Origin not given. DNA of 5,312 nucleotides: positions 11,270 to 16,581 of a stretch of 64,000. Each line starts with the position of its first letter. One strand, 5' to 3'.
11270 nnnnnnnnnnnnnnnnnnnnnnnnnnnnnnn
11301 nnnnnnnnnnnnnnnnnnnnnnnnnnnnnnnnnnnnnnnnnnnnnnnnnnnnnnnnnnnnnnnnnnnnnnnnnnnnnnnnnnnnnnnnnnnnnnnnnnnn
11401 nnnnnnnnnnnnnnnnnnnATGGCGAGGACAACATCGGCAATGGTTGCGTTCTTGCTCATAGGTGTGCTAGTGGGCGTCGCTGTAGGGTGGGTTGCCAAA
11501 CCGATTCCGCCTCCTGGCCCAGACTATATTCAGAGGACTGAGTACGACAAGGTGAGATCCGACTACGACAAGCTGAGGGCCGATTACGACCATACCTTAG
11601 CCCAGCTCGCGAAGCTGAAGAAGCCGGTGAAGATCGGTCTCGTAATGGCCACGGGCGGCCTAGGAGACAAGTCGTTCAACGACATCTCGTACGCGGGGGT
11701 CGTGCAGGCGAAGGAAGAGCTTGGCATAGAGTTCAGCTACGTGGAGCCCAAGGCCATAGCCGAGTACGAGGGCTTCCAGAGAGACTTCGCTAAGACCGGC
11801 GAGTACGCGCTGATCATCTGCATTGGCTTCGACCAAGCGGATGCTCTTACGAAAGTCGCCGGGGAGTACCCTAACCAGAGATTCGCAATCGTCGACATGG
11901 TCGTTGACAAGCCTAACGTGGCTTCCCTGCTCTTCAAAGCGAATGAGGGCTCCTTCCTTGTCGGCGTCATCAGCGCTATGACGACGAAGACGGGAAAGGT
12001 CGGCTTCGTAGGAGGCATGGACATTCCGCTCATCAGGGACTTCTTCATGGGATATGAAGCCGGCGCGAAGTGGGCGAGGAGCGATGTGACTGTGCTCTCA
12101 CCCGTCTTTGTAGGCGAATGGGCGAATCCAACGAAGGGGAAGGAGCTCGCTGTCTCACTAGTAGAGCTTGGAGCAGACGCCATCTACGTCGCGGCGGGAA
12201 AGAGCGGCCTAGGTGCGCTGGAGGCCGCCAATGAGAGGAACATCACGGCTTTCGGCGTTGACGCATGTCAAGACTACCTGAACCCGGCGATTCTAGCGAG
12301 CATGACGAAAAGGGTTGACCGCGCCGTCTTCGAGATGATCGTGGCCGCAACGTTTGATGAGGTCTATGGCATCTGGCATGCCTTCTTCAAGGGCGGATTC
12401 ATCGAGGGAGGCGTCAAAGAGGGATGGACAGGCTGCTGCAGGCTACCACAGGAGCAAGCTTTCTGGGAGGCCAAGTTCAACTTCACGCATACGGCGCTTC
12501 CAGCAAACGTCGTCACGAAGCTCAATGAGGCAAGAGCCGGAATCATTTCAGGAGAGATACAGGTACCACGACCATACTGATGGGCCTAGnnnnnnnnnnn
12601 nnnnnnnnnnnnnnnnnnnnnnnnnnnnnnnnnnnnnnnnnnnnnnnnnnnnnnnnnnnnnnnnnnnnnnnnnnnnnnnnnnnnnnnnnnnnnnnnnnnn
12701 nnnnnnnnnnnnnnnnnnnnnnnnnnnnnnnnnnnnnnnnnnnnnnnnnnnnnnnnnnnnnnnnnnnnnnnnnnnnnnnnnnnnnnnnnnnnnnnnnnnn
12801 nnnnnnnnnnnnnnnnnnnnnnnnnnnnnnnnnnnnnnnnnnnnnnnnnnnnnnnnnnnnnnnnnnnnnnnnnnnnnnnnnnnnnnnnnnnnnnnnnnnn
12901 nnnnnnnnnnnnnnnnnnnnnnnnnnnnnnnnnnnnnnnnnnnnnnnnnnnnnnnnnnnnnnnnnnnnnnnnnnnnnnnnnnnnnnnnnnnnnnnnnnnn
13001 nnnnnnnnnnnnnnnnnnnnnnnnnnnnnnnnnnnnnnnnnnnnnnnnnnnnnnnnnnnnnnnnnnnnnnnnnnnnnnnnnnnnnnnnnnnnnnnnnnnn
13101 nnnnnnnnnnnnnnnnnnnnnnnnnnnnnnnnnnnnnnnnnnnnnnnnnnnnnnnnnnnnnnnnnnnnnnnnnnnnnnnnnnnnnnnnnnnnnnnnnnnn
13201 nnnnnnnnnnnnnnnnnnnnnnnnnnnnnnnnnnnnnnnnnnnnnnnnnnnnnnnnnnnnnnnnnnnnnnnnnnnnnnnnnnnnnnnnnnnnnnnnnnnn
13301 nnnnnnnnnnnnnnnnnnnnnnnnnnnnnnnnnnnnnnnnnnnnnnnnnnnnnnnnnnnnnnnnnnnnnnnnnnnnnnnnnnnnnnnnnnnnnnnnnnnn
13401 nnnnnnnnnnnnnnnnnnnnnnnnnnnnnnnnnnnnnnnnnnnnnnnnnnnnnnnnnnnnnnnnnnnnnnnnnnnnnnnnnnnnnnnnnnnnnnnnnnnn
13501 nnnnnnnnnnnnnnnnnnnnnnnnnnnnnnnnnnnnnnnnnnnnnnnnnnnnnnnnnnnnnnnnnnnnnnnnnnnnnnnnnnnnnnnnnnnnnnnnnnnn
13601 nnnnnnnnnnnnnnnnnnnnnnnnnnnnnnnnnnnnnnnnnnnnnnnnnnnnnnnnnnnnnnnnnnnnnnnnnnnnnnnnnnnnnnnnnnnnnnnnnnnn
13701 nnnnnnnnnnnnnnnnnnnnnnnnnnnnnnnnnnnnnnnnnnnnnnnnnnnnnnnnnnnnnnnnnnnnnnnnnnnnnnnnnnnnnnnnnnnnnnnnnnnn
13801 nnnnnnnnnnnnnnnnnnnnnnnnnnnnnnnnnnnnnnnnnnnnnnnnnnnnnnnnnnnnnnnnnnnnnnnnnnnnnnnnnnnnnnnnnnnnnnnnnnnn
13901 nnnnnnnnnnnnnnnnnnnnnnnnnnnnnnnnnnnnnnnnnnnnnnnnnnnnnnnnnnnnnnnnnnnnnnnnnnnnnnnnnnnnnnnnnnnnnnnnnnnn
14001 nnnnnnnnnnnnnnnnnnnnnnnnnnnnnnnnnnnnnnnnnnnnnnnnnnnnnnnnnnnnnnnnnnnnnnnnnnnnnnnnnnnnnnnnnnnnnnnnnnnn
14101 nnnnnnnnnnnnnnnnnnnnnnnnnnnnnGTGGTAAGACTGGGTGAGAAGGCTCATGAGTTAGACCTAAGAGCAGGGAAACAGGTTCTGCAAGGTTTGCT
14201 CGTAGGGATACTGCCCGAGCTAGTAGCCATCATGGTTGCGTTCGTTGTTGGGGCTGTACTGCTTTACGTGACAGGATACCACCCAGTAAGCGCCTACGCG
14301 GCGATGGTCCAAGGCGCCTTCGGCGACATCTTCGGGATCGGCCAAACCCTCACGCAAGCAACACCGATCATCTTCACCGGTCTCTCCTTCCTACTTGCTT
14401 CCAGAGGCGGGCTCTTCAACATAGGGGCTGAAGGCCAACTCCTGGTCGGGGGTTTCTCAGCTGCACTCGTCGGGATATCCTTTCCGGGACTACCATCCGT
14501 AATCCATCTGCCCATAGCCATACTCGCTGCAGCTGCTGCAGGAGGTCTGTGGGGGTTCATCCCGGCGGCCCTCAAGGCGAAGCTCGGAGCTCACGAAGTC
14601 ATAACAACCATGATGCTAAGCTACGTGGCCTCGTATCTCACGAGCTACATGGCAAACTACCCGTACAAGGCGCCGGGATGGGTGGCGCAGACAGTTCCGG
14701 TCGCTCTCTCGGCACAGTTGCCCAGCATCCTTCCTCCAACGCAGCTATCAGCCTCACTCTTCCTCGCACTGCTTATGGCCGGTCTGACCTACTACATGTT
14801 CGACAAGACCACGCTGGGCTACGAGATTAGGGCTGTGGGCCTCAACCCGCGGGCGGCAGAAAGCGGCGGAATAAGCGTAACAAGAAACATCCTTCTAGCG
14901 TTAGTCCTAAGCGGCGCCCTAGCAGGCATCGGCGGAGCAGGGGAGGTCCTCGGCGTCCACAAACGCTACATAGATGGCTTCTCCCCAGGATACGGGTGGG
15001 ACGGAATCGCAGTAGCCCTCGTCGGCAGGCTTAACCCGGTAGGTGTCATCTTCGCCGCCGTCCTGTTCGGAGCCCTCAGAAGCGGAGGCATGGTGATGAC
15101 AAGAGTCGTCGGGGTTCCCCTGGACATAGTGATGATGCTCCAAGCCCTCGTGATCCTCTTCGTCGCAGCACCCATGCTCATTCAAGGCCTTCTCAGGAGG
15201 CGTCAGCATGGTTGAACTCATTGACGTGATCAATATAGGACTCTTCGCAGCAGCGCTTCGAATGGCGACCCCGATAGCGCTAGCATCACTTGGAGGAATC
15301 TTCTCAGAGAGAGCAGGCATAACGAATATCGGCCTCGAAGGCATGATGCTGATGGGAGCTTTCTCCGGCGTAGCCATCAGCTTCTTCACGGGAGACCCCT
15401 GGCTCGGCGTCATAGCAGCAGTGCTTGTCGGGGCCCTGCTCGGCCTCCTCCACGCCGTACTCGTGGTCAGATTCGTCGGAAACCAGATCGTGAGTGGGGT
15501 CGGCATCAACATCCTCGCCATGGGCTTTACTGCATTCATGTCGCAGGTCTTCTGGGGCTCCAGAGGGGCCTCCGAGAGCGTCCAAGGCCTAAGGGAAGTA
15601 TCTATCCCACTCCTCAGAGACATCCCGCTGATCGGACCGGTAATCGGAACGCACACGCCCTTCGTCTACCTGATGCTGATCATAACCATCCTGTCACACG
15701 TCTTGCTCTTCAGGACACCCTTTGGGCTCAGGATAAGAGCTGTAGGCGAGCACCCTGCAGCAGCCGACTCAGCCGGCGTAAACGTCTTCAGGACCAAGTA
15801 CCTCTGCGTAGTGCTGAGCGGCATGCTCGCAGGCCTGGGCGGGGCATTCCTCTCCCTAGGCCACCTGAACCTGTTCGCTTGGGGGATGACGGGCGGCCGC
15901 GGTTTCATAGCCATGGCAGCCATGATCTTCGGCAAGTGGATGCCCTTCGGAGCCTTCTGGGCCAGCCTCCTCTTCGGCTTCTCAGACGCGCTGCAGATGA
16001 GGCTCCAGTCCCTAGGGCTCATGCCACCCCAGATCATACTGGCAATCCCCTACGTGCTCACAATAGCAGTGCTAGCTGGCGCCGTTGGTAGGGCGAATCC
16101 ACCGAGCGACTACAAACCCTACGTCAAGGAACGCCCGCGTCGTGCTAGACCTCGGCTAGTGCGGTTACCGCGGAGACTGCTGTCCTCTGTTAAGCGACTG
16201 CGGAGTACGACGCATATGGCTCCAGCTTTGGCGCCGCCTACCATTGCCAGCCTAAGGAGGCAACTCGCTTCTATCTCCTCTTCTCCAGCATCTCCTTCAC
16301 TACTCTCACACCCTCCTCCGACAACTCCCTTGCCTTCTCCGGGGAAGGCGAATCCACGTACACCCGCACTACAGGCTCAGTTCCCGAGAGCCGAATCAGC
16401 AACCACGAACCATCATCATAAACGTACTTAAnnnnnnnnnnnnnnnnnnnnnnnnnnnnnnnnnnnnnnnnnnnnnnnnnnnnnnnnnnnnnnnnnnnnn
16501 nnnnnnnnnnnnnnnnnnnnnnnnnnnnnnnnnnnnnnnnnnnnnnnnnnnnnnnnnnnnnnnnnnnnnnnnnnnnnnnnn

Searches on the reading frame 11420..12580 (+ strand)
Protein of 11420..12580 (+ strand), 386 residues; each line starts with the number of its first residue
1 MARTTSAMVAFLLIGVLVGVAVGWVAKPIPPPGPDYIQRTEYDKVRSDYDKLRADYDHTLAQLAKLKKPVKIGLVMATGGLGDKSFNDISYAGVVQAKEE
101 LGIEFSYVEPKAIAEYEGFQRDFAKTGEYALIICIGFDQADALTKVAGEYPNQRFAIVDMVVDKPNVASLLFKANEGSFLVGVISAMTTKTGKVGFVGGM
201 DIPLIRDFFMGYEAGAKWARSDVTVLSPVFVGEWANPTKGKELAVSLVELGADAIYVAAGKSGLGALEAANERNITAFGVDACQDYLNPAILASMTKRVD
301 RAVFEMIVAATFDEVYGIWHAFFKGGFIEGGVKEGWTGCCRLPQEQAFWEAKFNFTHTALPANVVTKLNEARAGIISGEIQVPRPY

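Call 9: find_encoding_contigs(protein=window:11420-12580:+, flank=3000, max_places=6)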
Protein window:11420-12580:+ (386 aa): no gene with exactly this product is on record in the collection.

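Call 10: find_related_loci(query=window:11420-12580:+, collection=genome_contigs, flank=4000)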
Query window:11420-12580:+ (386 aa) in genome_contigs; peptide patterns used: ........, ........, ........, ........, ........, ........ (x = any residue, [..] = any of these).
527 stretches matched a pattern; 501 encode a relative of the query (tblastn E <= 1e-3); the best 80 are kept; 80 distinct loci.
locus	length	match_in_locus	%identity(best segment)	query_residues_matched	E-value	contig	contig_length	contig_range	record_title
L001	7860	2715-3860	66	1-386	6e-172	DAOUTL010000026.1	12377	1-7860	MAG TPA_asm: Candidatus Bathyarchaeota archaeon isolate CSMAG_571 CSMAG_571_k127_160029_length_12377_cov_12.0000, whole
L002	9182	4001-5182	64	1-386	3e-169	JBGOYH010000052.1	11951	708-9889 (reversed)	MAG: Candidatus Bathyarchaeia archaeon isolate OBJ_0618_130150_48 k141_1135459_length_11951_cov_43.4921, whole genome sh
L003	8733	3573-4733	62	1-386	2e-160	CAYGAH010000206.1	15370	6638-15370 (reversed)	MAG TPA_asm: uncultured Candidatus Bathyarchaeia archaeon isolate ERP108616_co1_399 genome assembly, contig: k119_205460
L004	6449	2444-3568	61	1-386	4e-157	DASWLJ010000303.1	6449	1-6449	MAG TPA_asm: Candidatus Bathyarchaeia archaeon isolate SMAG_U2945 k141_628662, whole genome shotgun sequence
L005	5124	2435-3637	59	1-386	2e-158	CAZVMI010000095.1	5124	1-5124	MAG TPA_asm: uncultured Candidatus Bathyarchaeia archaeon isolate binchicken_co333_214 genome assembly, contig: NODE_115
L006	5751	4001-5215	58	1-386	3e-156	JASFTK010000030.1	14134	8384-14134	MAG: Candidatus Bathyarchaeota archaeon isolate D1103U20metaG_Bin_439 D1103U20metaG_FD_scaffold_1118_c1, whole genome sh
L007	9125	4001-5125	60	1-386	8e-154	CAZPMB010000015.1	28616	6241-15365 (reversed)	MAG TPA_asm: uncultured Candidatus Bathyarchaeia archaeon isolate binchicken_co383_203 genome assembly, contig: NODE_307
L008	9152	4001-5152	59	1-386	2e-151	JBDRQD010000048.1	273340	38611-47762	MAG: Candidatus Bathyarchaeota archaeon isolate MEGAHIT-group-2.2 k141_464911, whole genome shotgun sequence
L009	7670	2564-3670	61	16-386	8e-148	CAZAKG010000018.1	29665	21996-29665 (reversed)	MAG TPA_asm: uncultured Candidatus Bathyarchaeia archaeon isolate binchicken_co283_234 genome assembly, contig: NODE_996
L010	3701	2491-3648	58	1-386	2e-149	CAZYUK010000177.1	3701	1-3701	MAG TPA_asm: uncultured Candidatus Bathyarchaeia archaeon isolate SRP098346_co1_156 genome assembly, contig: NODE_40309_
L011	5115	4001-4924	71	71-386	5e-144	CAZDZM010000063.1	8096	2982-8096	MAG TPA_asm: uncultured Candidatus Bathyarchaeia archaeon isolate binchicken_co124_290 genome assembly, contig: NODE_721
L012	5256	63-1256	56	1-386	1e-140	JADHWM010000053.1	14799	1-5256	MAG: Candidatus Bathyarchaeota archaeon isolate BS750m-G27 BS-750m-C6834, whole genome shotgun sequence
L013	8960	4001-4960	67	60-386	1e-138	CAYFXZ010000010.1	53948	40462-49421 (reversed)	MAG TPA_asm: uncultured Candidatus Bathyarchaeia archaeon isolate ERP108616_co2_124 genome assembly, contig: NODE_612_le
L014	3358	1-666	64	157-386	5e-96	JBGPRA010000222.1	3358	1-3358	MAG: Candidatus Bathyarchaeia archaeon isolate OBJ1_062018_150_2 k141_367961_length_3358_cov_16.2415, whole genome shotg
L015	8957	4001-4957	68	60-386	1e-144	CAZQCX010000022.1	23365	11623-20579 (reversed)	MAG TPA_asm: uncultured Candidatus Bathyarchaeia archaeon isolate binchicken_co377_37 genome assembly, contig: NODE_1540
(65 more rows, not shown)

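Call 71: find_homologous_proteins(query=window:11420-12580:+, max_evalue=1e-150)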
Query window:11420-12580:+ (386 aa): 65 proteins with E <= 1e-150 among 8000 candidates.
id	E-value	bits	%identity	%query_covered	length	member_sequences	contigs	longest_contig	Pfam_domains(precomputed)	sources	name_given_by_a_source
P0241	8.5e-257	869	100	100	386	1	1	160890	PF02608.21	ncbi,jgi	-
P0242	3.2e-225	765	85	100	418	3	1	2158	PF02608.21,PF02183.24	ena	-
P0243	2.0e-223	760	88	100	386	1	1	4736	PF02608.21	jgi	-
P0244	2.6e-194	664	77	100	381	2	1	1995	PF02608.21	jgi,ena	-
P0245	5.2e-187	640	74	100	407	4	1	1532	PF02608.21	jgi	-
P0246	5.8e-186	636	73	100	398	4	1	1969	PF02608.21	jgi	-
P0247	1.0e-184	632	71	100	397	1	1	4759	PF02608.21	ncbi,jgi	-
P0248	2.1e-179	615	70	100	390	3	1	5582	PF02608.21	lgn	-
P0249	5.7e-168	577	65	100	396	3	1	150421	PF02608.21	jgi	-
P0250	7.5e-168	577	69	95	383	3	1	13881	PF02608.21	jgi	-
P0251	1.9e-165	569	64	100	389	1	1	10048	PF02608.21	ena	-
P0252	2.1e-165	569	63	100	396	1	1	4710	PF02608.21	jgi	-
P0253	4.4e-165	568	66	100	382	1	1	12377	PF02608.21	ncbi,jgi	-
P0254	8.2e-165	567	66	100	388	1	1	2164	PF02608.21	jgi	jgi:basic membrane protein A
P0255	3.4e-163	561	66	100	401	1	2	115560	PF02608.21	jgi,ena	jgi:basic membrane protein A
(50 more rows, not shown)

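Call 72: find_encoding_contigs(protein=P0243, flank=5000, max_places=3)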
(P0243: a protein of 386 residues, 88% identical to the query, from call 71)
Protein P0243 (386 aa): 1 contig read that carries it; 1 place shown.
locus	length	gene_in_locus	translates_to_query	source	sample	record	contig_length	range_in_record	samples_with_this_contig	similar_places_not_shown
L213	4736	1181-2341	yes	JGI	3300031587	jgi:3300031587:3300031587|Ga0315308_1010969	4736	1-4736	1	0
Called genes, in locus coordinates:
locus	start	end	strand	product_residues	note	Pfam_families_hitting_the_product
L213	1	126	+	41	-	?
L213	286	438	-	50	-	-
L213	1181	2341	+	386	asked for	PF02608:Bmp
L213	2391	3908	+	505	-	PF00005:ABC_tran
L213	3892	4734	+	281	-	?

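Call 73: find_encoding_contigs(protein=P0241, flank=1500, max_places=3)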
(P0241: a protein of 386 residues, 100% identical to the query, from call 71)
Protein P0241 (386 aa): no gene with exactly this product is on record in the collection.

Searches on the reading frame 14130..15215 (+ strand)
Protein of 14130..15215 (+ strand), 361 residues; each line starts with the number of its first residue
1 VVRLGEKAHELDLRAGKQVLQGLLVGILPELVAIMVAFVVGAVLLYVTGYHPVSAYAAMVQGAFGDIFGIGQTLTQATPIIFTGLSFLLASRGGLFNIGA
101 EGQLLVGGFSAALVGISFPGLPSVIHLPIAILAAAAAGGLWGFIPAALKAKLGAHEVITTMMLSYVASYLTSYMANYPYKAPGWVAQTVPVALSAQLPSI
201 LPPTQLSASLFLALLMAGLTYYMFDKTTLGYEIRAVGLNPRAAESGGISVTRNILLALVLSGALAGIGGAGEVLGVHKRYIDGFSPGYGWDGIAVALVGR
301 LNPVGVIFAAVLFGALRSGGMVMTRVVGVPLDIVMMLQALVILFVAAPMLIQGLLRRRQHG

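Call 31: search_protein_families(library=pfam, proteins=[window:14130-15215:+], max_evalue=0.001)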
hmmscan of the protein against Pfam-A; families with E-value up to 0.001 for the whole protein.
window:14130-15215:+ (361 aa): 1 family
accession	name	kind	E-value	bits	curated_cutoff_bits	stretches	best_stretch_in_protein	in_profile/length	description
PF02653.21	BPD_transp_2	-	4.7e-44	151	26.8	1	71-345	3-268/269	Branched-chain amino acid transport system / permease component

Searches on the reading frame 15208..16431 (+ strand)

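Call 31: search_protein_families(library=pfam, proteins=[window:15208-16431:+], max_evalue=0.001)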
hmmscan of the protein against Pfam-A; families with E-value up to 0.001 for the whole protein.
window:15208-16431:+ (407 aa): 1 family
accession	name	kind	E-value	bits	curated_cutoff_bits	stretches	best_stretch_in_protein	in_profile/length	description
PF02653.21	BPD_transp_2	-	1.6e-42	145.9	26.8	1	15-289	4-269/269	Branched-chain amino acid transport system / permease component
